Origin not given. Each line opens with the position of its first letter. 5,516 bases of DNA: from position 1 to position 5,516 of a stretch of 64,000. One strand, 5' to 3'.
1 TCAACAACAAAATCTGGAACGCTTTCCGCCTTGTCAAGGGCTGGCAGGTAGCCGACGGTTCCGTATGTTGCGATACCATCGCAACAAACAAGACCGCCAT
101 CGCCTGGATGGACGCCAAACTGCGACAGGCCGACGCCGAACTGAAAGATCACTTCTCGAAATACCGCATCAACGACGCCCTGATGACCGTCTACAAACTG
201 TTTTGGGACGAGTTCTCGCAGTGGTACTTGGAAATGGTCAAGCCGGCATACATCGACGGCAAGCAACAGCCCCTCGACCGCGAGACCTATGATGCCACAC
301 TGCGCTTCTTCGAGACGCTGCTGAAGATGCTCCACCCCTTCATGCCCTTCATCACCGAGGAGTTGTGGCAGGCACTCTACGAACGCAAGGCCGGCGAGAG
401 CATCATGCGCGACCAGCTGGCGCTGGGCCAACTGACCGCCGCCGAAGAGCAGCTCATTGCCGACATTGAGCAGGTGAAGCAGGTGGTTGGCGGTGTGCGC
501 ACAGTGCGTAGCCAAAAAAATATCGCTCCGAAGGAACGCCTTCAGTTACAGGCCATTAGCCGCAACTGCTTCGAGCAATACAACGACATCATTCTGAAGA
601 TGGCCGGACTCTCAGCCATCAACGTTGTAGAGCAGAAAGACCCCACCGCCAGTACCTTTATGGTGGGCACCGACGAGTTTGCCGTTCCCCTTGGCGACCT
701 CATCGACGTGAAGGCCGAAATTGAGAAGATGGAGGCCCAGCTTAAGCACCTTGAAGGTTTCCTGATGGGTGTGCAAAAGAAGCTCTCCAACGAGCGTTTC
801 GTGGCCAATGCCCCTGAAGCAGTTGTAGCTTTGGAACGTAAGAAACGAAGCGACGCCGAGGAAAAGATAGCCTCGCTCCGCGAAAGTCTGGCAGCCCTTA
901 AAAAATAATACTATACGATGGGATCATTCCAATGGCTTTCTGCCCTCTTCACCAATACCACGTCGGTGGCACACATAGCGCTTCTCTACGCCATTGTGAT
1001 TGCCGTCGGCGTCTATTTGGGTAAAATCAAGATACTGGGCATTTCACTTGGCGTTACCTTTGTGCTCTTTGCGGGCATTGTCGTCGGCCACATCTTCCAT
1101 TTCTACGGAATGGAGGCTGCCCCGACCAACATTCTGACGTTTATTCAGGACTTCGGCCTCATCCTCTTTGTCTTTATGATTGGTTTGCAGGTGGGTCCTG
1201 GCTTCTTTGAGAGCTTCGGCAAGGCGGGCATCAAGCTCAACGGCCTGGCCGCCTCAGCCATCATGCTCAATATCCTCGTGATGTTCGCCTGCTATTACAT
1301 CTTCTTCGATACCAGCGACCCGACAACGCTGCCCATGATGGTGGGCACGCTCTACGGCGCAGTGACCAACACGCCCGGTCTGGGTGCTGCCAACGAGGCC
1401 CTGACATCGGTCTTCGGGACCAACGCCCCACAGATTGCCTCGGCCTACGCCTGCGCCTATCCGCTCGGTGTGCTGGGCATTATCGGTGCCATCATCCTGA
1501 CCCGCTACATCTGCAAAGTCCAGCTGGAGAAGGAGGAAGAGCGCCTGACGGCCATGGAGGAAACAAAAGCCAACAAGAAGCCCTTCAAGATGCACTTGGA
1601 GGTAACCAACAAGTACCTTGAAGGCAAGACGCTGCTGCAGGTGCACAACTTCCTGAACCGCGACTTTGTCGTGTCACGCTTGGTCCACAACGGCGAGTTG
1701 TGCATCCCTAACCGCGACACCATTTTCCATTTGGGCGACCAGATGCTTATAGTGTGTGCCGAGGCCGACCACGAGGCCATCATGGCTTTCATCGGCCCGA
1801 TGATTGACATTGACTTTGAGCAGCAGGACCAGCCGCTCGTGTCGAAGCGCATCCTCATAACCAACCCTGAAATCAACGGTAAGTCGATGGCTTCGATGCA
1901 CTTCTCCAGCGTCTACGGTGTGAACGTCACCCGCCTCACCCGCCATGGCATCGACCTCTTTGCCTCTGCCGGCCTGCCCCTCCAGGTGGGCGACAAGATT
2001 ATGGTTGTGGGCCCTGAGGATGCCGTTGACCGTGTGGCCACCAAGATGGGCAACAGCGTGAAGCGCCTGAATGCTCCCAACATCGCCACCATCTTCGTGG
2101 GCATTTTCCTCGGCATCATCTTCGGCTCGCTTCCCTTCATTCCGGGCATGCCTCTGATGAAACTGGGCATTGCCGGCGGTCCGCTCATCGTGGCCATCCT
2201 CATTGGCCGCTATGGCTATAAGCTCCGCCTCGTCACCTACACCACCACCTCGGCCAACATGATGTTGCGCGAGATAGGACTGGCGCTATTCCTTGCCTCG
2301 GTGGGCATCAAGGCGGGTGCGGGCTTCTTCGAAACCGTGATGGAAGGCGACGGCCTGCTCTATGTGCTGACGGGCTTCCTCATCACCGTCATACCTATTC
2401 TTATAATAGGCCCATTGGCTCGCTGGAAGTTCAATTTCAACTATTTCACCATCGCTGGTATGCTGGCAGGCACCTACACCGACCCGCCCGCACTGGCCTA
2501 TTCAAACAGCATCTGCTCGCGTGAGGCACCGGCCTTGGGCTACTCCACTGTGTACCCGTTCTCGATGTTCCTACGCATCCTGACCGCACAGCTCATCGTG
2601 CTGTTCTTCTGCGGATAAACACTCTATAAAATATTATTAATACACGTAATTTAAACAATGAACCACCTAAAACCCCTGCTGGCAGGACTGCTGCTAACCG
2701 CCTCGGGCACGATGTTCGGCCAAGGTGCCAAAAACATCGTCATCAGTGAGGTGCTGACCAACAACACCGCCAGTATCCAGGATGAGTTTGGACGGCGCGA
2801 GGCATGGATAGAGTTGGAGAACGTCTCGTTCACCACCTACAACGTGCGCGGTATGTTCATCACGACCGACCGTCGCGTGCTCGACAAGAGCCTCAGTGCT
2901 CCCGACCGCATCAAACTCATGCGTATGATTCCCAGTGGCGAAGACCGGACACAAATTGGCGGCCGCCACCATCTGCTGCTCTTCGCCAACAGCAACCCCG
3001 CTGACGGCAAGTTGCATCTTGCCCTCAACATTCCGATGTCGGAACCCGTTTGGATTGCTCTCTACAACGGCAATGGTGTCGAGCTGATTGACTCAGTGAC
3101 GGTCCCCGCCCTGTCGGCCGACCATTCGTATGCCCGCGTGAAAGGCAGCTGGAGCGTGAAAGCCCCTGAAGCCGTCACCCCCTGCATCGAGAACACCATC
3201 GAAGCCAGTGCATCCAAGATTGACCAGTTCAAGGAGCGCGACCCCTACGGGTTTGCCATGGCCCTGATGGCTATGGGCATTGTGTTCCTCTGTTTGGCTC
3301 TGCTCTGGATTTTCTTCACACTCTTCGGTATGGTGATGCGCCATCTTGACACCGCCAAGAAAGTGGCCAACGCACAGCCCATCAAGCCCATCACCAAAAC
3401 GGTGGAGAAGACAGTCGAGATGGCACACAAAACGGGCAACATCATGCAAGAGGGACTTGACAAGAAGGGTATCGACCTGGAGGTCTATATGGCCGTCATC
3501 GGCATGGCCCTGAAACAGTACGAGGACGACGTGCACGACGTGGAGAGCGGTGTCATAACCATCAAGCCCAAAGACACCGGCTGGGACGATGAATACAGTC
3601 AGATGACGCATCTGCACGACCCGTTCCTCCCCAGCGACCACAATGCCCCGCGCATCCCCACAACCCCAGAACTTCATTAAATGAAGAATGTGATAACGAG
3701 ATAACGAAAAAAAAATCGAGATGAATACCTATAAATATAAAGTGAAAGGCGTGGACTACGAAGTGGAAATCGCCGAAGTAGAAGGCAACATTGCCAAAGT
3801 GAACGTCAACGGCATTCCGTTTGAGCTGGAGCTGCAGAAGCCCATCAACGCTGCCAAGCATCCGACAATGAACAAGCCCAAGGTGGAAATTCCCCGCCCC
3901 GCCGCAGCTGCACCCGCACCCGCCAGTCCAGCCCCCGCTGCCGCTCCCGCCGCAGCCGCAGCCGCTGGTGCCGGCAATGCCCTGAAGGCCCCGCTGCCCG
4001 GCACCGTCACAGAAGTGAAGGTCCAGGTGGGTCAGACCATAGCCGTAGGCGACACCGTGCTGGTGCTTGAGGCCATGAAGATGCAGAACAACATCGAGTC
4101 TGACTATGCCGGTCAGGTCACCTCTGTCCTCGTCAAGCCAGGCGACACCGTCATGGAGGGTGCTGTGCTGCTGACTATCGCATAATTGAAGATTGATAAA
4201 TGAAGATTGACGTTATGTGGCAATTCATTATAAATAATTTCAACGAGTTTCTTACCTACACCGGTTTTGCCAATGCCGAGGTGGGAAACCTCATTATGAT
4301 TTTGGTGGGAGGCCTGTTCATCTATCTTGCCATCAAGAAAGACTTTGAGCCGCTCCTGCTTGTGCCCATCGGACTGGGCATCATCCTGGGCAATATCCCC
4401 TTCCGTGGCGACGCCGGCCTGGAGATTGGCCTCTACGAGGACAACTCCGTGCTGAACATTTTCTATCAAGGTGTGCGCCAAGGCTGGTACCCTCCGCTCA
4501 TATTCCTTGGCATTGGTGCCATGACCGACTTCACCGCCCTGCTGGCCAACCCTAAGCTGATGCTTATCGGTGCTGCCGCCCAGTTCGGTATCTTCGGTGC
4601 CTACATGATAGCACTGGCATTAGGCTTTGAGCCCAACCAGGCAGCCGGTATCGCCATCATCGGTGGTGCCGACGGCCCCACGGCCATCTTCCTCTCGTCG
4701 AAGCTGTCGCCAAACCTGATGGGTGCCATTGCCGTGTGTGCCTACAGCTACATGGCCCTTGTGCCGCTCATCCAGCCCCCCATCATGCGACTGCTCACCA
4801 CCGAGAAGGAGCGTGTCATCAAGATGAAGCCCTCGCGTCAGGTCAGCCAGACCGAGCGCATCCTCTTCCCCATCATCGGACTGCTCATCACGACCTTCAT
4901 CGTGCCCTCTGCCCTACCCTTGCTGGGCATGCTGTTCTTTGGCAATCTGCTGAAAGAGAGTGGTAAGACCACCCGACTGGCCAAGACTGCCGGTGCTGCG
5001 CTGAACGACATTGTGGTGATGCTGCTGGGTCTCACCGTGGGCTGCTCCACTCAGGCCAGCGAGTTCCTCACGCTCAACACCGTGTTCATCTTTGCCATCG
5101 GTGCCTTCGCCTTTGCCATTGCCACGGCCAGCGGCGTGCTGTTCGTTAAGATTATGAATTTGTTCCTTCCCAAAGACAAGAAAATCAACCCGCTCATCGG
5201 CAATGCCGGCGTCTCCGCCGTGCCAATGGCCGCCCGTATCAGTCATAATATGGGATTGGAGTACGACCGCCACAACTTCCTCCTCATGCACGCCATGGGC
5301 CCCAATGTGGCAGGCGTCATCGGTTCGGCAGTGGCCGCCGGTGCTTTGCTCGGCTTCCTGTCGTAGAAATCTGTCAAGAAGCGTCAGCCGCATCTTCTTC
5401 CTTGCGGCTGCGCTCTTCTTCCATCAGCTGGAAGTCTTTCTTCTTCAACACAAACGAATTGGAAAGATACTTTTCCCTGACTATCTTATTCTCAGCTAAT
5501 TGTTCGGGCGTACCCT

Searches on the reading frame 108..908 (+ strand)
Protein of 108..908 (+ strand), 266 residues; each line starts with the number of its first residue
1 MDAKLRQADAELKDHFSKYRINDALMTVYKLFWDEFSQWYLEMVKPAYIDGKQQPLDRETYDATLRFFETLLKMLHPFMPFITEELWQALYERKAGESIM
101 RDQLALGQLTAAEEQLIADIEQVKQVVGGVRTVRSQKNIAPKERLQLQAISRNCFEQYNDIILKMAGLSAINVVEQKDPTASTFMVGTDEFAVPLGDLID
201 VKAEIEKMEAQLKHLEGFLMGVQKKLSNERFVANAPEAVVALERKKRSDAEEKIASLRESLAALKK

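Call 63: search_protein_families(library=pfam, proteins=[window:108-908:+])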
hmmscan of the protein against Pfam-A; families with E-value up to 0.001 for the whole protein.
window:108-908:+ (266 aa): 2 families
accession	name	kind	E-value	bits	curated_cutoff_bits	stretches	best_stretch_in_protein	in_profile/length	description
PF08264.19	Anticodon_1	-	2.4e-32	112.3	25.1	1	3-147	6-146/148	Anticodon-binding domain of tRNA ligase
PF10458.14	Val_tRNA-synt_C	-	3.7e-14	53.2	25.9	1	200-265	1-66/66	Valyl tRNA synthetase tRNA binding arm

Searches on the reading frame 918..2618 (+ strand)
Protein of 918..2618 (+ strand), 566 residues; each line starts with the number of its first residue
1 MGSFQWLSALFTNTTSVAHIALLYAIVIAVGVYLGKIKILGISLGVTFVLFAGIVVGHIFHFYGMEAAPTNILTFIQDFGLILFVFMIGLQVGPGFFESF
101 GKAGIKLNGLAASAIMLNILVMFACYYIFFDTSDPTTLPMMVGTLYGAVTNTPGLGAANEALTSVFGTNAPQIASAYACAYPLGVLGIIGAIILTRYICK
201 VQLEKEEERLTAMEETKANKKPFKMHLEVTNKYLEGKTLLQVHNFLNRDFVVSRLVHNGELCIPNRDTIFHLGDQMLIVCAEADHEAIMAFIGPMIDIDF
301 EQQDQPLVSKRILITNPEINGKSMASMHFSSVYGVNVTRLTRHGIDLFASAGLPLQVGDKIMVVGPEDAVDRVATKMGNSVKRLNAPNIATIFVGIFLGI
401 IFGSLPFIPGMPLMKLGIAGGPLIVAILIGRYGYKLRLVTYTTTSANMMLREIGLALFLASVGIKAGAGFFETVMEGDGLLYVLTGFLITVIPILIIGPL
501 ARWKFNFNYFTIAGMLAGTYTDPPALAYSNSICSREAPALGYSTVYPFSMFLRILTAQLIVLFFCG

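Call 63: search_protein_families(library=pfam, proteins=[window:918-2618:+])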
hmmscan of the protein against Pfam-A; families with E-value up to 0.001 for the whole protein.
window:918-2618:+ (566 aa): 2 families
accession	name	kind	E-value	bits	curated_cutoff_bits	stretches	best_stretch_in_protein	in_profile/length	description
PF06826.17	Asp-Al_Ex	-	5.1e-78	261.1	27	2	392-561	2-166/167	Predicted Permease Membrane Region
PF02080.26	TrkA_C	-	2.8e-15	56.4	27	2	316-377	9-70/71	TrkA-C domain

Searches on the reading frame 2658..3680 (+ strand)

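Call 63: search_protein_families(library=pfam, proteins=[window:2658-3680:+])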
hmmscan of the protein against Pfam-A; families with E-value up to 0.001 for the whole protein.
window:2658-3680:+ (340 aa): 2 families
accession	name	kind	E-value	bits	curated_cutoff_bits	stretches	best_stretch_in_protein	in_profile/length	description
PF04277.18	OAD_gamma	-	3.4e-12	47.3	27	1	198-289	3-76/76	Oxaloacetate decarboxylase, gamma chain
PF00932.25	LTD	-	0.00087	20.1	34.3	0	24-149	5-107/109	Lamin Tail Domain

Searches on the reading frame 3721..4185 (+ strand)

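Call 63: search_protein_families(library=pfam, proteins=[window:3721-4185:+])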
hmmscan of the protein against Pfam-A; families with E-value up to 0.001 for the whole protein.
window:3721-4185:+ (154 aa): 4 families
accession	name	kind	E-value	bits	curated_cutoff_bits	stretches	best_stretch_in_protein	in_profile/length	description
PF00364.28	Biotin_lipoyl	-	1.7e-18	66.7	22.1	1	88-153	3-73/73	Biotin-requiring enzyme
PF13533.13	Biotin_lipoyl_2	-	4.8e-10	39.4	29.8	2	88-116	3-31/32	Biotin-lipoyl like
PF13437.12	HlyD_3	-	1.4e-06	29.4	22.2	0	88-117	2-31/106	HlyD family secretion protein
PF16576.10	HlyD_D23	-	5.8e-05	22.9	30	0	88-117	111-140/214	Barrel-sandwich domain of CusB or HlyD membrane-fusion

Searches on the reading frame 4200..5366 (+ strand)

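Call 63: search_protein_families(library=pfam, proteins=[window:4200-5366:+])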
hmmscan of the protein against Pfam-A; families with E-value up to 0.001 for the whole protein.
window:4200-5366:+ (388 aa): 1 family
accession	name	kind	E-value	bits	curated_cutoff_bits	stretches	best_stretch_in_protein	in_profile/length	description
PF03977.18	OAD_beta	-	2.6e-152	507.3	31.6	1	30-386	2-348/349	Na+-transporting oxaloacetate decarboxylase beta subunit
